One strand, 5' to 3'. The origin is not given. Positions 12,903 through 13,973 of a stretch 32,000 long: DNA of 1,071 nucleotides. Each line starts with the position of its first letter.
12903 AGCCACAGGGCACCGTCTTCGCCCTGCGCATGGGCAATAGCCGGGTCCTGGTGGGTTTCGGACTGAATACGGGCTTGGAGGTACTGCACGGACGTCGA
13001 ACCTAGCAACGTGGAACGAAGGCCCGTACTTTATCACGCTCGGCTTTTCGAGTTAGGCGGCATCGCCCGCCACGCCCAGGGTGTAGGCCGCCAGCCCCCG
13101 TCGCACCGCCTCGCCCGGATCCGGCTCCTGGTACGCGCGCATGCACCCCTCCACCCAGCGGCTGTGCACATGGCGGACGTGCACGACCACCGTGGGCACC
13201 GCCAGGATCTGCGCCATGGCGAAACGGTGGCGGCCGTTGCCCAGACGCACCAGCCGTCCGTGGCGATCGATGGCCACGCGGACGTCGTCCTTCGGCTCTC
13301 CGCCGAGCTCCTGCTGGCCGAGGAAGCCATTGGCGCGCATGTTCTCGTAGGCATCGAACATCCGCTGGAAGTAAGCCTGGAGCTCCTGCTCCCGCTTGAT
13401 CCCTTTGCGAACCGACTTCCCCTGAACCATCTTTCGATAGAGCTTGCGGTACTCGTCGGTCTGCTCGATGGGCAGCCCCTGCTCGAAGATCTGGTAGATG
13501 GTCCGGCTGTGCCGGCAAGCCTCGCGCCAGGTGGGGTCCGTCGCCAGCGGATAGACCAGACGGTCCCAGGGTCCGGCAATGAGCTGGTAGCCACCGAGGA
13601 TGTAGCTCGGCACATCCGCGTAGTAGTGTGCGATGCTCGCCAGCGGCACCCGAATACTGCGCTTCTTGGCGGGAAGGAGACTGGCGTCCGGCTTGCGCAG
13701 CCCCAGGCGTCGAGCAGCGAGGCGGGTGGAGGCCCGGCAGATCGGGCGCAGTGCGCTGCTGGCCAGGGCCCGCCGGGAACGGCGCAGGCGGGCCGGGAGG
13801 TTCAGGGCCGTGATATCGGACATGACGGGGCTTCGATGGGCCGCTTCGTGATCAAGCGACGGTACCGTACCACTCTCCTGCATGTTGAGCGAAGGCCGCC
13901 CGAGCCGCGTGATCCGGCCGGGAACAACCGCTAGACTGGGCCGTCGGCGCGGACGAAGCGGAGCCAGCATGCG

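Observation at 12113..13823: ParB/sulfiredoxin-fold protein apparently co-transcribed with a kinase-fold protein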

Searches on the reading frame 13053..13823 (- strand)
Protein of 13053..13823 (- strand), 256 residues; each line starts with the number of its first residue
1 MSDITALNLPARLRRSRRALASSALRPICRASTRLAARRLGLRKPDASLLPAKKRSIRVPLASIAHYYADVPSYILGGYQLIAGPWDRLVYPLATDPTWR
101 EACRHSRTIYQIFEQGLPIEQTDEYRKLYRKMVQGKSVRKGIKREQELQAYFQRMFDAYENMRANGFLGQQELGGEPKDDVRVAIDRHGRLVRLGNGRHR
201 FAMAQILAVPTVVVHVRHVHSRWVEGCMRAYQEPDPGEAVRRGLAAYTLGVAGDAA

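Call 5: search_protein_families(library=pfam, proteins=[window:13053-13823:-], max_evalue=0.01)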
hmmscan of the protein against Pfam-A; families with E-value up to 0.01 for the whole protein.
window:13053-13823:- (256 aa): 0 families

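Call 6: search_protein_families(library=ncbifam, proteins=[window:13053-13823:-], max_evalue=0.01)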
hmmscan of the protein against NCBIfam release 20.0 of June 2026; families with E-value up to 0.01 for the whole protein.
window:13053-13823:- (256 aa): 0 families

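Call 7: search_protein_families(library=pfam, proteins=[window:13053-13823:-], max_evalue=10)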
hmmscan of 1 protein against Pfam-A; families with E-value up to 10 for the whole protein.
window:13053-13823:- (256 aa): 0 families

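Call 8: find_homologous_proteins(query=window:13053-13823:-, max_evalue=0.001)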
Query window:13053-13823:- (256 aa): 4 proteins with E <= 0.001 among 4767 candidates.
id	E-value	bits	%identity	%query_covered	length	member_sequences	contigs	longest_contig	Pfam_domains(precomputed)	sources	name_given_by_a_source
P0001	2.1e-167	573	100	100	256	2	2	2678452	-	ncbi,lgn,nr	ncbi:hypothetical protein [Halorhodospira halophila]|nr:hypothetical protein [Halorhodospira halophi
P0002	1.1e-121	423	74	95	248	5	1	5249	-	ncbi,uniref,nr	ncbi:hypothetical protein LRD18_12300 [Halorhodospira halochloris]|uniref:hypothetical protein n=1 T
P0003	2.7e-112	393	75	88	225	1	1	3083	-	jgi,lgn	-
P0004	8.0e-25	106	40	65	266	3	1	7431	-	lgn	-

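Call 9: search_solved_structures(query=window:13053-13823:-, max_evalue=10, show_alignments=3)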
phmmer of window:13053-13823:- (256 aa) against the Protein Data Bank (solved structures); distinct sequences matched with E-value up to 10: 4.
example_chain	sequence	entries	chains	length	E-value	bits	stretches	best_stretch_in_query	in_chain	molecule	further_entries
9clz_0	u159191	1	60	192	1.1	12.2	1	200-248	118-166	I3-A6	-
8imi_0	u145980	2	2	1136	1.2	12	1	109-197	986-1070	ApcE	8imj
3p0c_A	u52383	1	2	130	1.2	12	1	94-161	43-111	Nischarin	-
7dz7_G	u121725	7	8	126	1.4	11.9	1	23-111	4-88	Photosystem I reaction center subunit V, chloroplastic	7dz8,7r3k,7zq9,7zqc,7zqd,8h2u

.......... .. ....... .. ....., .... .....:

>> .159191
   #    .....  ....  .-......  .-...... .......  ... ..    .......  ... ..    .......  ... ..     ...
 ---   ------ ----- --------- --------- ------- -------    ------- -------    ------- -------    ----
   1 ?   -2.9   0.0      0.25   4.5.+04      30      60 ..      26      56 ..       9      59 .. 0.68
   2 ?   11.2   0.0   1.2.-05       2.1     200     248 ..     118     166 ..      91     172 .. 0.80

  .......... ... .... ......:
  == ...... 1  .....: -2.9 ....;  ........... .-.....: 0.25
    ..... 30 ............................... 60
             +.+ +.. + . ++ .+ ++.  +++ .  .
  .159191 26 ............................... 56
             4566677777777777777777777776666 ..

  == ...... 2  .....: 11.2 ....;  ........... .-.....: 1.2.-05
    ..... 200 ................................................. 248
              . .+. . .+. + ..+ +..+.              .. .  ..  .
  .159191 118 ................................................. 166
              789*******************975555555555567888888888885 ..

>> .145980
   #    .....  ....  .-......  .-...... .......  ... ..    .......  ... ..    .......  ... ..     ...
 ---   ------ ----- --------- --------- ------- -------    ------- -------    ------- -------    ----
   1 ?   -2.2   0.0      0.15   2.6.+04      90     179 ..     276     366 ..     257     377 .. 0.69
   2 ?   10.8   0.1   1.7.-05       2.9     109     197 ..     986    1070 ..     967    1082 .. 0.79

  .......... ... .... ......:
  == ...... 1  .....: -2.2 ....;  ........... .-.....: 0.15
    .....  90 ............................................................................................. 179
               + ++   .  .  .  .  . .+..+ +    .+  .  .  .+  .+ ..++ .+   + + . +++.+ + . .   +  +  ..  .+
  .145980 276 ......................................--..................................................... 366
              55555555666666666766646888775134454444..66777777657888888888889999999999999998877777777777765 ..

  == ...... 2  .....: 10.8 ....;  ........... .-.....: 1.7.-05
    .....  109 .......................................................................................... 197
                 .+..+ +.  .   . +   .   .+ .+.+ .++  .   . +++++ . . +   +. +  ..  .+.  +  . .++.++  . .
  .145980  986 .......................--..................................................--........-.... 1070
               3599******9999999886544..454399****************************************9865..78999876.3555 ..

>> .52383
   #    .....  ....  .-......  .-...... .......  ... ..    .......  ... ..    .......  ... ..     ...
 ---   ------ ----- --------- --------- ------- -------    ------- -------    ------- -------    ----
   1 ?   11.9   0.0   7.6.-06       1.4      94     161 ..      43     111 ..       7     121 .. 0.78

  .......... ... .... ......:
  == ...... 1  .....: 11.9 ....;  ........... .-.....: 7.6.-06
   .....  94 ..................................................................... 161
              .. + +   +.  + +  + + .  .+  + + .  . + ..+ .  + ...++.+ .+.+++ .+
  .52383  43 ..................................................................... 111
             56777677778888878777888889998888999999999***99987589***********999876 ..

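Call 13: find_encoding_contigs(protein=P0004, flank=10000)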
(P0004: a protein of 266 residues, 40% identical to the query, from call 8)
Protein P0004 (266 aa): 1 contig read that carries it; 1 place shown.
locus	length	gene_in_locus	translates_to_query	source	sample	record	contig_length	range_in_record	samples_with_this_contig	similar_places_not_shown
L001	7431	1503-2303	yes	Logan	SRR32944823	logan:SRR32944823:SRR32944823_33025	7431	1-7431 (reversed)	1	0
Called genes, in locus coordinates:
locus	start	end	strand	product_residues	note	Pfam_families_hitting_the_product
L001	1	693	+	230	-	?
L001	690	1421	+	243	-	PF02826:2-Hacid_dh_C (weak), PF03807:F420_oxidored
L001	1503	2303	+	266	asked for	-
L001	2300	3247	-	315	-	PF00892:EamA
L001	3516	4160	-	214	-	-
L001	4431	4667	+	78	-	PF04070:DUF378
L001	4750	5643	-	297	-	PF00376:MerR, PF13411:MerR_1, PF02607:B12-binding_2, PF02310:B12-binding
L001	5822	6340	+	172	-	PF02469:Fasciclin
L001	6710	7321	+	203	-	-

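Call 17: find_encoding_contigs(protein=P0002, flank=10000)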
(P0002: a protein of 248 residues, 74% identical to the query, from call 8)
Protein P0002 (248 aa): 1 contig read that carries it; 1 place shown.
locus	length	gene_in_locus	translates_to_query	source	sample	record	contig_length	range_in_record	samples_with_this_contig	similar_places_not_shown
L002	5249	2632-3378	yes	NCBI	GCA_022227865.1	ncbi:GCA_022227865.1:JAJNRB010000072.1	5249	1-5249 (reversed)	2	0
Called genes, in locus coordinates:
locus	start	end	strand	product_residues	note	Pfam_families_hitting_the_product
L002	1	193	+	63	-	?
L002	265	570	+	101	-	PF02335:Cytochrom_C552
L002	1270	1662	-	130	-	-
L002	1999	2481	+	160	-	PF06271:RDD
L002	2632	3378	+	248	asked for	-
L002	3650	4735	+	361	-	-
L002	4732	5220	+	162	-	PF00882:Zn_dep_PLPC (weak), PF04307:YdjM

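Call 18: find_encoding_contigs(protein=P0003, flank=10000)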
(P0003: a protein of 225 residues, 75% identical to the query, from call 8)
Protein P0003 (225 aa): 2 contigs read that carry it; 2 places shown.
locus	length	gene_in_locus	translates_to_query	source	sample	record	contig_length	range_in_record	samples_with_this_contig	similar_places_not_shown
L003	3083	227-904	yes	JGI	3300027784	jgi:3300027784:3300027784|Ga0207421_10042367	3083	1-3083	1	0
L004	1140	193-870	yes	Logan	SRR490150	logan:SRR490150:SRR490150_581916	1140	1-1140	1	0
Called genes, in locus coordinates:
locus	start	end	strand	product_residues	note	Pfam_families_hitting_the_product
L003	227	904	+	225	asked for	-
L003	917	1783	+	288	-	PF01636:APH (weak)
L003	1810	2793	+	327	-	-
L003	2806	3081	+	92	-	?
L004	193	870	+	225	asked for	-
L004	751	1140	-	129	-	?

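Call 21: search_protein_families(library=pfam, proteins=[L002:3650-4735:+, L003:917-1783:+, L003:1810-2793:+, L001:1-693:+, L001:3516-4160:-, L002:1270-1662:-], max_evalue=0.01)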
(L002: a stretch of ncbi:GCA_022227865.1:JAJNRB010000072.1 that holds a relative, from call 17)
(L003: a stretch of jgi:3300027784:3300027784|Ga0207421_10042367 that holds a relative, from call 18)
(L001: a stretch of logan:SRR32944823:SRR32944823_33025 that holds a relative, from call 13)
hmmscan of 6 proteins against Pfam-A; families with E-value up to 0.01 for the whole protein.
L002:3650-4735:+ (361 aa): 1 family
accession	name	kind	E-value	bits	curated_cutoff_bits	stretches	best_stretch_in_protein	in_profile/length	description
PF01797.21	Y1_Tnp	-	4.6e-05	24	23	1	41-82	22-63/121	Transposase IS200 like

L003:917-1783:+ (288 aa): 1 family
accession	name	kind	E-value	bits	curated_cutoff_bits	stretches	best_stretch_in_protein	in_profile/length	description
PF01636.29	APH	-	1.4e-06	28.7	23.2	1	59-180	5-120/239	Phosphotransferase enzyme family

L003:1810-2793:+ (327 aa): 0 families

L001:1-693:+ (230 aa): 1 family
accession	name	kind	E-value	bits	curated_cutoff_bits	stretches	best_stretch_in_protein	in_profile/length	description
PF00296.26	Bac_luciferase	-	8.1e-19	68.6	27.9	1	2-183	116-312/314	Luciferase-like monooxygenase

L001:3516-4160:- (214 aa): 0 families

L002:1270-1662:- (130 aa): 0 families

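Call 22: predict_structure(alignment_id=A1)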
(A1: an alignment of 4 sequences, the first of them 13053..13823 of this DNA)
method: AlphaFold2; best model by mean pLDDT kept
length: 256 residues; sequences in the alignment: 4
mean_pLDDT: 69.0   pTM: 0.65
mean pLDDT of the five models: 69.0, 58.1, 47.9, 41.3, 33.7
residues with pLDDT >= 90: 9; 70-90: 135; 50-70: 77; < 50: 35
segments of 3 or more residues with pLDDT < 50: 1-10, 12-17, 70-73, 75-78, 250-256
pLDDT, mean of each block of 10 residues (from residue 1): 36 48 66 82 73 80 65 51 63 51 54 68 78 77 81 74 70 68 82 68 74 83 90 89 78 30
secondary structure, 60 per line:
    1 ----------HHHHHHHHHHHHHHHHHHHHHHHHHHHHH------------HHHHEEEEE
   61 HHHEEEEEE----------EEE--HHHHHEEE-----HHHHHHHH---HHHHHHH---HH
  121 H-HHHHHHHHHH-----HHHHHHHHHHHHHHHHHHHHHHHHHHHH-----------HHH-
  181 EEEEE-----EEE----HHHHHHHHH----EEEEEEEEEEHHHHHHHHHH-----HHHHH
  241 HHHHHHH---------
elements in order: H11-39 H52-55 E56-60 E64-69 E80-82 H85-89 E90-92 H98-105 H109-115 H123-132 H138-165 E181-185 E191-193 H198-206 E211-220 H221-230 H236-247

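Call 23: search_protein_representatives(alignment_id=A1)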
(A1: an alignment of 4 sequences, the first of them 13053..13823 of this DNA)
Query: 4 sequences, 257 profile positions. Proteins with E-value up to 0.001 (for the whole library): 2686; up to 1e-10: 569; up to 1e-30: 16. The best 150 are listed.
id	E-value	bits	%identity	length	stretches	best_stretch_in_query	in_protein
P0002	2.8e-140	482.7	-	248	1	1-248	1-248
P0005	1.9e-50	188.3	-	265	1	23-250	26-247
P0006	2.0e-41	158.8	-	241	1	5-248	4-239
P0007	6.0e-41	157.2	-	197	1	64-254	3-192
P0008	1.8e-39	152.4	-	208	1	82-250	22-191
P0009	8.9e-39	150.1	-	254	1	47-251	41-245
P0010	3.2e-34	135.1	-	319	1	18-249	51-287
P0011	6.8e-34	134.1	-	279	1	55-250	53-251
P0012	8.9e-34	133.7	-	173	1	12-169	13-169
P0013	1.7e-33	132.8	-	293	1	108-256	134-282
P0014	7.9e-33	130.6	-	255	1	44-249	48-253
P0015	1.0e-31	127.0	-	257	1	68-250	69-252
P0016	1.3e-31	126.7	-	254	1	55-249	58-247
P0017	2.2e-31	125.8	-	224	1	93-249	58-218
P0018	2.4e-31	125.7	-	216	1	66-244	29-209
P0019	6.2e-31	124.4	-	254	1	107-250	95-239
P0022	5.0e-30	121.4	-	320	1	25-246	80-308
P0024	3.2e-29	118.8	-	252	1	45-238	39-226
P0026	3.3e-28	115.4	-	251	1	49-249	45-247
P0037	3.5e-27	112.1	-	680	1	16-249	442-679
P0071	1.3e-23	100.4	-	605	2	110-250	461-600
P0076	3.4e-23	99.0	-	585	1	21-248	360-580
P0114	3.0e-20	89.4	-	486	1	58-227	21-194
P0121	1.9e-19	86.7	-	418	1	78-251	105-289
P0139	1.5e-18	83.8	-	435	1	77-235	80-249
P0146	4.2e-18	82.4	-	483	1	107-226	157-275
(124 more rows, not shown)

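Call 26: search_protein_families(library=pfam, alignment_id=A2, max_evalue=0.01)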
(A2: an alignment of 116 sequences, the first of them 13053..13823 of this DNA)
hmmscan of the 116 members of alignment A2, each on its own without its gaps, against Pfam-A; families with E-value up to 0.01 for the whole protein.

A. member 1, window:13053-13823:- (256 aa): 0 families

B. families by the number of members that match (of 116 scanned): 3 families
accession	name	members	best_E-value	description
PF13308.11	YARHG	1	0.0052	YARHG domain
PF11441.14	MxiM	1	0.0074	Pilot protein MxiM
PF01436.27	NHL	1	0.0089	NHL repeat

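Call 27: search_solved_structures(query=A2, max_evalue=10, show_alignments=4)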
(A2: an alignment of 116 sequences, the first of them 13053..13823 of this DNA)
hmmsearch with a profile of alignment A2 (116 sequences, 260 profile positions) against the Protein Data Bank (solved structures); distinct sequences matched with E-value up to 10: 2.
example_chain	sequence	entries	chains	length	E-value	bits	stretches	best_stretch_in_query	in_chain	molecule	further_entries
6dao_B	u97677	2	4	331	1.5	11.4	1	33-97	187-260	Trans-O-hydroxybenzylidenepyruvate hydratase-aldolase | Trans-ohydrobenzylidenepyruvate hydratase aldolase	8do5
9frt_A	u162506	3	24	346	1.9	11.1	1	34-98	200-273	Trans-O-hydroxybenzylidenepyruvate hydratase-aldolase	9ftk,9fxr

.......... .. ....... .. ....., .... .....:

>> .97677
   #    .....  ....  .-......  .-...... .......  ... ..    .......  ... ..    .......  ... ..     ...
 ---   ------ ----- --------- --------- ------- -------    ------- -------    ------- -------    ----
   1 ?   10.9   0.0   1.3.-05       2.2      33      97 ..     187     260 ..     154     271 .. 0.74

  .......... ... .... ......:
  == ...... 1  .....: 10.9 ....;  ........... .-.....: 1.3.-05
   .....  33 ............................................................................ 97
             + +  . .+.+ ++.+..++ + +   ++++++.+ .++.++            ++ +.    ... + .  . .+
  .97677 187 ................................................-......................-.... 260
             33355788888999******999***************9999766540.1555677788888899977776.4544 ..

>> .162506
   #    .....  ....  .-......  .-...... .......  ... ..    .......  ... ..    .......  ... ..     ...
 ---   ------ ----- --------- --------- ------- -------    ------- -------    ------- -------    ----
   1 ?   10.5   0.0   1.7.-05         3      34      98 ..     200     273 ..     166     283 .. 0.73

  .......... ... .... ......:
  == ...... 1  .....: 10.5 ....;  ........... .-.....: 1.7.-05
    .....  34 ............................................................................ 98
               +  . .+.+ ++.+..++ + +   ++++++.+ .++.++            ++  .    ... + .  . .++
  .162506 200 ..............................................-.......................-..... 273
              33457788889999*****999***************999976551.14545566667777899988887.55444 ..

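Call 28: fold_search(model_id=the predicted structure, library=pdb)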
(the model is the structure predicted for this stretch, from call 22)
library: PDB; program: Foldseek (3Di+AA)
matches with E <= 10: 110; with E <= 0.001: 0
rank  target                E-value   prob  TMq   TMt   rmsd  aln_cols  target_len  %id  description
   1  7lj1_n                6.2e-02  0.35  0.14  0.34  10.9        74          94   19  Human Prx1-Srx Decameric Complex (released 2021-07-14)
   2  7lj1_d                6.2e-02  0.30  0.15  0.29  11.1        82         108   16  Human Prx1-Srx Decameric Complex (released 2021-07-14)
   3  7lj1_g                7.1e-02  0.25  0.15  0.30  11.1        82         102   16  Human Prx1-Srx Decameric Complex (released 2021-07-14)
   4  7lj1_i                7.1e-02  0.25  0.15  0.30  11.1        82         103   16  Human Prx1-Srx Decameric Complex (released 2021-07-14)
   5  3hy2_X                9.1e-02  0.23  0.15  0.31  11.1        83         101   14  Crystal Structure of Sulfiredoxin in Complex with Peroxiredoxin I and ATP:Mg2+ (released 2009-10-06)
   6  6ky4                  1.2e-01  0.54  0.17  0.41   8.6        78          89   15  Crystal structure of Sulfiredoxin from Arabidopsis thaliana (released 2019-10-16)
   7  7bm8_A                1.2e-01  0.51  0.17  0.23   9.9        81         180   20  Crystal structure of the C-terminally truncated chromosome-partitioning protein ParB from Caulobacter crescentus compl (released 2021-04-28)
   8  1yzs_MODEL_1_A        1.2e-01  0.25  0.17  0.30  10.3        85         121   15  Solution structure of human sulfiredoxin (srx) (released 2005-03-22)
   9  7lj1_b                1.2e-01  0.20  0.15  0.29  11.1        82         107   16  Human Prx1-Srx Decameric Complex (released 2021-07-14)
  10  6nr6_A                1.4e-01  0.66  0.16  0.16   5.0        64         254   22  Crystal Structure of Staphylococcus pseudintermedius SbnI in complex with ADP (released 2019-06-19)
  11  1xw3                  1.4e-01  0.23  0.16  0.31  10.5        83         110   16  Crystal Structure of Human Sulfiredoxin (Srx) (released 2005-05-24)
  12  7lj1_a                1.4e-01  0.20  0.15  0.29  11.1        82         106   16  Human Prx1-Srx Decameric Complex (released 2021-07-14)
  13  2rii_X                1.9e-01  0.16  0.15  0.29  11.5        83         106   14  Crystal Structure of Human Peroxiredoxin I in complex with Sulfiredoxin (released 2008-01-08)
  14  7lj1_k                2.2e-01  0.16  0.15  0.31  11.1        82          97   16  Human Prx1-Srx Decameric Complex (released 2021-07-14)
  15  2hwj_E                2.3e-01  0.30  0.16  0.21  10.7        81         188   15  Crystal structure of protein Atu1540 from Agrobacterium tumefaciens (released 2006-08-29)
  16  3cyi                  2.5e-01  0.20  0.16  0.32  10.5        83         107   16  Crystal Structure of Human Sulfiredoxin (Srx) in Complex with ATP:Mg2+ (released 2008-07-01)
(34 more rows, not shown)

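Call 31: find_homologous_proteins(query=A2, max_evalue=0.00001)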
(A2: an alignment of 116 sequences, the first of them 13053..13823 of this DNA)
Query A2 (116 sequences) (256 aa, profile of the alignment): 13 proteins with E <= 0.00001 among 8000 candidates.
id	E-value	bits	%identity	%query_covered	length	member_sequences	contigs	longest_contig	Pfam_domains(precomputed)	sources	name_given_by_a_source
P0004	1.3e-67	246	40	65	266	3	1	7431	-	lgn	-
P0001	2.0e-60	222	100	100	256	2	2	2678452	-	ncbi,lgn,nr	ncbi:hypothetical protein [Halorhodospira halophila]|nr:hypothetical protein [Halorhodospira halophi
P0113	4.0e-59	218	23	65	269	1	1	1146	-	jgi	-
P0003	1.6e-57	213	75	88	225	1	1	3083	-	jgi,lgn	-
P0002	7.6e-56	207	74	95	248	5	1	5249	-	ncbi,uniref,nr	ncbi:hypothetical protein LRD18_12300 [Halorhodospira halochloris]|uniref:hypothetical protein n=1 T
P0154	4.4e-52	195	27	57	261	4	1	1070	-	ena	-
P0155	3.4e-32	130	25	46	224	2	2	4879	-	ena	-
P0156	1.8e-31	128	28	62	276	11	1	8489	-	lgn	-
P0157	2.1e-31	127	24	57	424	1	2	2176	PF13489.13,PF08241.19,PF08242.19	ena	-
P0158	2.0e-30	124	29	61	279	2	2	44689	-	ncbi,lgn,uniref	ncbi:MAG: hypothetical protein ACQET5_08545 [Halobacteriota archaeon]|uniref:hypothetical protein n=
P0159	8.4e-27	112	30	53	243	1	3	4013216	-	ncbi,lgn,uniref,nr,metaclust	ncbi:hypothetical protein [Natronococcus occultus]|uniref:ParB-like nuclease n=1 Tax=Natronococcus o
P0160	3.0e-25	107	31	53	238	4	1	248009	-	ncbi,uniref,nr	ncbi:hypothetical protein QA600_06085 [Natronococcus sp. A-GB1]|uniref:hypothetical protein n=1 Tax=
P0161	7.9e-25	106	30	53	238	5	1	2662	-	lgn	-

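Call 32: find_encoding_contigs(protein=P0159, flank=8000, max_places=2)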
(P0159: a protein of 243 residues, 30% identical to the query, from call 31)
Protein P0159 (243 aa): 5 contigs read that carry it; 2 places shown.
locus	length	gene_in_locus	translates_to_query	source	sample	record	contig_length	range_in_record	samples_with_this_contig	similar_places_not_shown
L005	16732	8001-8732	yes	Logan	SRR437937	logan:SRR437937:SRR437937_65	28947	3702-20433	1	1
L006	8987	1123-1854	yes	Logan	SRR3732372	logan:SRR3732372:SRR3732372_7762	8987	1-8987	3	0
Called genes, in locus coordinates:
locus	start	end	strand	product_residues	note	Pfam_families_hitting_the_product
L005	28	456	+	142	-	PF26422:Halo_JAB_MPN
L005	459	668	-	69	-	-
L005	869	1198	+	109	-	PF19102:DUF5789 (weak)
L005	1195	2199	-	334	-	PF00535:Glycos_transf_2, PF13641:Glyco_tranf_2_3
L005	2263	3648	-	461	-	PF13191:AAA_16, PF00004:AAA (faint), PF13401:AAA_22 (weak), PF22703:Cdc6_lid, PF09079:WHD_Cdc6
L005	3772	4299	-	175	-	-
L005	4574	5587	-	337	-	-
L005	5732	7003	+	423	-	PF01385:OrfB_IS605 (weak), PF07282:Cas12f1-like_TNB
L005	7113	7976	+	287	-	-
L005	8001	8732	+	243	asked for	-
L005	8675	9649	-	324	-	PF00535:Glycos_transf_2, PF10111:Glyco_tranf_2_2, PF13641:Glyco_tranf_2_3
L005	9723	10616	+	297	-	PF00535:Glycos_transf_2, PF10111:Glyco_tranf_2_2 (faint), PF13641:Glyco_tranf_2_3, PF13632:Glyco_trans_2_3 (weak)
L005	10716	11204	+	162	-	PF26033:DUF8009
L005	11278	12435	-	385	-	PF07690:MFS_1, PF12832:MFS_1_like, PF07690:MFS_1 (weak)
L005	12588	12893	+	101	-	-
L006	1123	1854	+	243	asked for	-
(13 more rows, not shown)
